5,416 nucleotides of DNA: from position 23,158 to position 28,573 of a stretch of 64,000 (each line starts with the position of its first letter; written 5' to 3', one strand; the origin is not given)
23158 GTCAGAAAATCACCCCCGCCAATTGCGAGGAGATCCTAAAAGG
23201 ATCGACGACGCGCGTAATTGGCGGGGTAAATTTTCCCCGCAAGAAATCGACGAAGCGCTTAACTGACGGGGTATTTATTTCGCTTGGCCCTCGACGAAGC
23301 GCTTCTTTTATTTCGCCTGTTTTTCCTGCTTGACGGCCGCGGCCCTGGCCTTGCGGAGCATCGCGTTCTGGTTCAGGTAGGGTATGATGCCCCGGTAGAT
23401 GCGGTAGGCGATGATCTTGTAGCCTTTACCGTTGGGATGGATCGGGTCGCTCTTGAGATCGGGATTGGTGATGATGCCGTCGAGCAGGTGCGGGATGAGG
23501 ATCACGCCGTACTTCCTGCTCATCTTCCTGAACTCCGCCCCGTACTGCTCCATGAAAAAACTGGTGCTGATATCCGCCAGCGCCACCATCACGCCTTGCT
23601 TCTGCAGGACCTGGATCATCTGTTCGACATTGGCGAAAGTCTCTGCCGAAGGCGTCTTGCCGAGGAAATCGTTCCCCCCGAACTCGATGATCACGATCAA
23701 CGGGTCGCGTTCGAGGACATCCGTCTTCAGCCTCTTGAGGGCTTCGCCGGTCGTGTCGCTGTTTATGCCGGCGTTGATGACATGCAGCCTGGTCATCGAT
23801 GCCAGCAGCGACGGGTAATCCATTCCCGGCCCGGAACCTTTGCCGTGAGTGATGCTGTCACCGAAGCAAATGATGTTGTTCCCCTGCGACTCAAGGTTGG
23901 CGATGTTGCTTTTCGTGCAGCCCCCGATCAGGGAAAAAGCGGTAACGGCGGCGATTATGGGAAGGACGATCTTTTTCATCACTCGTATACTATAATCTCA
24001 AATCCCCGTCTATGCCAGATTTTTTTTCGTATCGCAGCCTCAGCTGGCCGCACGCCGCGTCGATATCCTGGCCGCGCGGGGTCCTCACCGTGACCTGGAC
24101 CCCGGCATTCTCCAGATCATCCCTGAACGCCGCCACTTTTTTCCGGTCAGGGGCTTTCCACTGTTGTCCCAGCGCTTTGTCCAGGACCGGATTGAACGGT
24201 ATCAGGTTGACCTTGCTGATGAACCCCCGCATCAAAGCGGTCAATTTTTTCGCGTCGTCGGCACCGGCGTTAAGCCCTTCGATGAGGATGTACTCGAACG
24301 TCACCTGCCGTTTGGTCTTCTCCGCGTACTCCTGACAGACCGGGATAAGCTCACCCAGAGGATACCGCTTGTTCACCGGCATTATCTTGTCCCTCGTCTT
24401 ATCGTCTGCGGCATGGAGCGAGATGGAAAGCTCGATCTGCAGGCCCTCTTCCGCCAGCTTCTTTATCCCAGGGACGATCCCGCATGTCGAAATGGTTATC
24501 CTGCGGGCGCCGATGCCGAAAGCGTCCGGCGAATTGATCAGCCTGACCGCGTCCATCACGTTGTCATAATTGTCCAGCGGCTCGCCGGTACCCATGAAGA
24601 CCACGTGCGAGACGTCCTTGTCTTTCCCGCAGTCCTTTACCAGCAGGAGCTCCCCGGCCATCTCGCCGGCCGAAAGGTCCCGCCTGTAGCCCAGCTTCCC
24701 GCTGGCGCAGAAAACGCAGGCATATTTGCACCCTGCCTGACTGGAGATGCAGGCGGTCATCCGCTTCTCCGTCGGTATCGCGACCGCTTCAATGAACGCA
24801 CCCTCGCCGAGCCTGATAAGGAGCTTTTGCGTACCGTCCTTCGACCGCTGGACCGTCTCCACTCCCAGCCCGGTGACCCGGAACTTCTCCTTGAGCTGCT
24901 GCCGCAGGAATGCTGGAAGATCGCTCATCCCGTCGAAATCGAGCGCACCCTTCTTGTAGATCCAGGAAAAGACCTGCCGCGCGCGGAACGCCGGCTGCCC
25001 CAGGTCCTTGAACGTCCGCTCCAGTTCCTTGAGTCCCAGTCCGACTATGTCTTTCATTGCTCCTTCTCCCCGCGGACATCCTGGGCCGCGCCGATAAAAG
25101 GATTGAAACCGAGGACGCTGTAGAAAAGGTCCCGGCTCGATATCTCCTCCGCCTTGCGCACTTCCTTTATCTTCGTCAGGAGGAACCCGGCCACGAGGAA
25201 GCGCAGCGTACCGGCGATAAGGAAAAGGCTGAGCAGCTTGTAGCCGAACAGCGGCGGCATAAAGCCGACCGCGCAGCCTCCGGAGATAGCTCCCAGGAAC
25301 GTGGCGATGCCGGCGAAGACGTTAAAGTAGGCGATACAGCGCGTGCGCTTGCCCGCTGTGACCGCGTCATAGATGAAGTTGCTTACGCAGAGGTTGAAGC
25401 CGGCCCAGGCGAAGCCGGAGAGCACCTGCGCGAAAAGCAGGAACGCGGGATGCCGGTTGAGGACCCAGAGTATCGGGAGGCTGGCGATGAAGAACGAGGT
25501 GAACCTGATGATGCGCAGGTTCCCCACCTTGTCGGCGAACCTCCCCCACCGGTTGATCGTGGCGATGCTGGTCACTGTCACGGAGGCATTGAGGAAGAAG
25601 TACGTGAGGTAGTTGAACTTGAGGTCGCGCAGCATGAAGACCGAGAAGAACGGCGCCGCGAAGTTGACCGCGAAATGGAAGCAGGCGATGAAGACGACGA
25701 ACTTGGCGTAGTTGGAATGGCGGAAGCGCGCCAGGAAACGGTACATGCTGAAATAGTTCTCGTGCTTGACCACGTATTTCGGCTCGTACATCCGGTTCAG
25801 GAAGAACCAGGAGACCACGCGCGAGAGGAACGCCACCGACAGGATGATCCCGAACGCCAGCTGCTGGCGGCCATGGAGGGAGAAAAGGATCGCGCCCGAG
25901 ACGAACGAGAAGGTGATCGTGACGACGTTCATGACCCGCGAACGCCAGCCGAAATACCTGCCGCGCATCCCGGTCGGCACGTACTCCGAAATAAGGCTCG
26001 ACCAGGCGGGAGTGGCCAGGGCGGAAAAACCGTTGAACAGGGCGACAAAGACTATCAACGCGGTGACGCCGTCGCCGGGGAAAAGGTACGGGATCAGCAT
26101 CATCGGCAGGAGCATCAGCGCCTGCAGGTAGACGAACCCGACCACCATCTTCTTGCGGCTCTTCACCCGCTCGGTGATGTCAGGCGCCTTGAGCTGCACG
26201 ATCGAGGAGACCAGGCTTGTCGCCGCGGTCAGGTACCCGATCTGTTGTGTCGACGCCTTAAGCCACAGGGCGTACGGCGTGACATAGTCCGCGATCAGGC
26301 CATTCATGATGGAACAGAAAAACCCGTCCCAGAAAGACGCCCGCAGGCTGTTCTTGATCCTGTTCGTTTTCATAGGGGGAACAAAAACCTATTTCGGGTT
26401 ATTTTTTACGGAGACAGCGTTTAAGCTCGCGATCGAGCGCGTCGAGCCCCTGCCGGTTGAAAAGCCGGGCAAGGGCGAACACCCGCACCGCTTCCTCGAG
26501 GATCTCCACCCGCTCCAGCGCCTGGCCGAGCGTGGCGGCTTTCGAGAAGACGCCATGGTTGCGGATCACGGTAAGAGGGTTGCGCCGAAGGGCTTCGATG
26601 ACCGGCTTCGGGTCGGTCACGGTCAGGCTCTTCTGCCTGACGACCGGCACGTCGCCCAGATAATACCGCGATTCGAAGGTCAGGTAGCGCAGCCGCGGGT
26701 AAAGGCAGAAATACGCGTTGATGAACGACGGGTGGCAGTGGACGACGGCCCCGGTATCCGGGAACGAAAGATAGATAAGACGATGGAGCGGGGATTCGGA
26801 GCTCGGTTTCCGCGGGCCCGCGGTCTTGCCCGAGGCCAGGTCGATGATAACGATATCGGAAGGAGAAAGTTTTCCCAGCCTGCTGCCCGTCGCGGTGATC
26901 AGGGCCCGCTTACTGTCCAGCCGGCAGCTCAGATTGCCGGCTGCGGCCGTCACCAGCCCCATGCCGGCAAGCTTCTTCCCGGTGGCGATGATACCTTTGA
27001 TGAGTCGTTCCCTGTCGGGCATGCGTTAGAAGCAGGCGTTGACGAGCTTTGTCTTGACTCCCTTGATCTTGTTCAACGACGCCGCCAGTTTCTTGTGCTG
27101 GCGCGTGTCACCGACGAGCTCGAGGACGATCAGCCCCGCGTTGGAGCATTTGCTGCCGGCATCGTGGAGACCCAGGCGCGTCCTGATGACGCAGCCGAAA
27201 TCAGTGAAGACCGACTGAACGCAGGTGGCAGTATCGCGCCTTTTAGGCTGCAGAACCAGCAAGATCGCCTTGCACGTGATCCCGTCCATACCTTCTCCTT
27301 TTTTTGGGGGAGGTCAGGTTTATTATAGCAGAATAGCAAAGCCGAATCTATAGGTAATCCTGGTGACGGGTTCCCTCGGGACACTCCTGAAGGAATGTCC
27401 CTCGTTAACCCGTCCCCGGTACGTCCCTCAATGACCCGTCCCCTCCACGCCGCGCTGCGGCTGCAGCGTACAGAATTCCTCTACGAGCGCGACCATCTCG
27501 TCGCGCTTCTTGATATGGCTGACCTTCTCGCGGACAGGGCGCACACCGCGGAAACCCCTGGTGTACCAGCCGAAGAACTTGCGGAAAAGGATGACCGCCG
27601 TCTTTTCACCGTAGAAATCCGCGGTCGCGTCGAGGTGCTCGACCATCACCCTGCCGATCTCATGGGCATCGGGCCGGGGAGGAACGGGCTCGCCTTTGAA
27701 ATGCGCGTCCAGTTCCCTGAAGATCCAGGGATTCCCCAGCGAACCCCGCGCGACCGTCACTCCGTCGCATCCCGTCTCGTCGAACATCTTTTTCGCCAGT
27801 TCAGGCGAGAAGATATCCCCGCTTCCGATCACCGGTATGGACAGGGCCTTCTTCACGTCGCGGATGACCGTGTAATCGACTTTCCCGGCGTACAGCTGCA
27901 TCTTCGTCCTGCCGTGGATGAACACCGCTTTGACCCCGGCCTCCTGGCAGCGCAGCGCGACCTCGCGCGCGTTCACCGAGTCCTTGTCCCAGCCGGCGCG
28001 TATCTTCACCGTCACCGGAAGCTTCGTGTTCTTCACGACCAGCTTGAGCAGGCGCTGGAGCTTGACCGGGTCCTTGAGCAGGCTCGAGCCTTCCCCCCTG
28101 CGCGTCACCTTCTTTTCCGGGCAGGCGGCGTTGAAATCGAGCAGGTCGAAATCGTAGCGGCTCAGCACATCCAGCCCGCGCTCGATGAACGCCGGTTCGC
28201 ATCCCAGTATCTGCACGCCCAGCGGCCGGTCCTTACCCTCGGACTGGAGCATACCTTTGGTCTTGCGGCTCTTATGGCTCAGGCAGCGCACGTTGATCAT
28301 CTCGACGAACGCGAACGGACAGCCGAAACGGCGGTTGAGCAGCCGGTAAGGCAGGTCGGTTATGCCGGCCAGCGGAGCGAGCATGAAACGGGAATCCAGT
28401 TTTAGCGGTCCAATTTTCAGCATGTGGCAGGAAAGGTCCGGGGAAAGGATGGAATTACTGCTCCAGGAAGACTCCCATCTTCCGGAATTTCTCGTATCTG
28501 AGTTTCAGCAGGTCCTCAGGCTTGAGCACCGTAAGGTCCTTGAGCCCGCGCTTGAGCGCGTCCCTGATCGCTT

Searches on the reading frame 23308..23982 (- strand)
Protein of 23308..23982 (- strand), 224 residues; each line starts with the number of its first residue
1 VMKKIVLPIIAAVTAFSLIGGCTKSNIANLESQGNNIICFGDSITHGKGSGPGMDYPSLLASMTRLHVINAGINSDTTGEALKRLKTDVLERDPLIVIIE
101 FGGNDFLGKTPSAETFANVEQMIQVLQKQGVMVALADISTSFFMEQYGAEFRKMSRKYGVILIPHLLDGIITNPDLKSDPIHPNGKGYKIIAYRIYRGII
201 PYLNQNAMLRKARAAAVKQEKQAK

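Call 54: search_protein_families(library=pfam, proteins=[window:23308-23982:-], max_evalue=0.001)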
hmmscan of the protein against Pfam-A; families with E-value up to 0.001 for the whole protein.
window:23308-23982:- (224 aa): 2 families
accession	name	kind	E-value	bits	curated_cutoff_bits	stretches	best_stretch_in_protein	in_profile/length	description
PF13472.12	Lipase_GDSL_2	-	1.8e-25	90.9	32.9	1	39-190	1-178/178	GDSL-like Lipase/Acylhydrolase family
PF00657.28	Lipase_GDSL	-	7.9e-16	59.3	23.6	1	37-195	1-208/208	GDSL-like Lipase/Acylhydrolase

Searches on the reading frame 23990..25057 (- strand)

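Call 54: search_protein_families(library=pfam, proteins=[window:23990-25057:-], max_evalue=0.001)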
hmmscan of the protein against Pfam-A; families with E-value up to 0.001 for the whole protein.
window:23990-25057:- (355 aa): 2 families
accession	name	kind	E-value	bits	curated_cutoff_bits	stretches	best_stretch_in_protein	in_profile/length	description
PF04055.27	Radical_SAM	-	9.9e-17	62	29.5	1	105-264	2-156/166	Radical SAM superfamily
PF21016.3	RlmN_N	-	2.1e-16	59.8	24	1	3-60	2-59/60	Ribosomal RNA large subunit methyltransferase N-terminal domain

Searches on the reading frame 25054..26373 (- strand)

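Call 53: search_protein_families(library=pfam, proteins=[window:25054-26373:-], max_evalue=0.001)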
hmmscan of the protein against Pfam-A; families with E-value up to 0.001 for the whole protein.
window:25054-26373:- (439 aa): 1 family
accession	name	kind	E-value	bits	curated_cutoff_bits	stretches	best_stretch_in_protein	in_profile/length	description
PF07690.21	MFS_1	-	1.3e-31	110.3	33.4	2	18-362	2-347/347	Major Facilitator Superfamily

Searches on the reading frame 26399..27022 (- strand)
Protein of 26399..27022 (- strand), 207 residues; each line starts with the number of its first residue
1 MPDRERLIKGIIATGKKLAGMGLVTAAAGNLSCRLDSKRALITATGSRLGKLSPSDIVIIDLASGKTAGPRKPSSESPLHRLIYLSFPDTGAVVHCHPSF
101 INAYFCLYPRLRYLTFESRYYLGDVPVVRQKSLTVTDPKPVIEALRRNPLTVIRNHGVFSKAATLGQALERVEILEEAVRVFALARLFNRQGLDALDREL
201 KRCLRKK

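Call 54: search_protein_families(library=pfam, proteins=[window:26399-27022:-], max_evalue=0.001)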
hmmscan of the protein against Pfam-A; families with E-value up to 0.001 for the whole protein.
window:26399-27022:- (207 aa): 1 family
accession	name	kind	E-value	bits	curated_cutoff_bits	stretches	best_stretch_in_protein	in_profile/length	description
PF00596.27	Aldolase_II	-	2.6e-37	128.9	22.2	1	11-181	3-181/183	Class II Aldolase and Adducin N-terminal domain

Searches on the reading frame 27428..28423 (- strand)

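Call 54: search_protein_families(library=pfam, proteins=[window:27428-28423:-], max_evalue=0.001)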
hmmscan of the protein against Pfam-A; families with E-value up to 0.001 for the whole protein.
window:27428-28423:- (331 aa): 1 family
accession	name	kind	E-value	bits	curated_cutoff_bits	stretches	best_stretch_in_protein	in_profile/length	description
PF01207.24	Dus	-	3.2e-73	247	20.4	1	14-315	1-303/311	Dihydrouridine synthase (Dus)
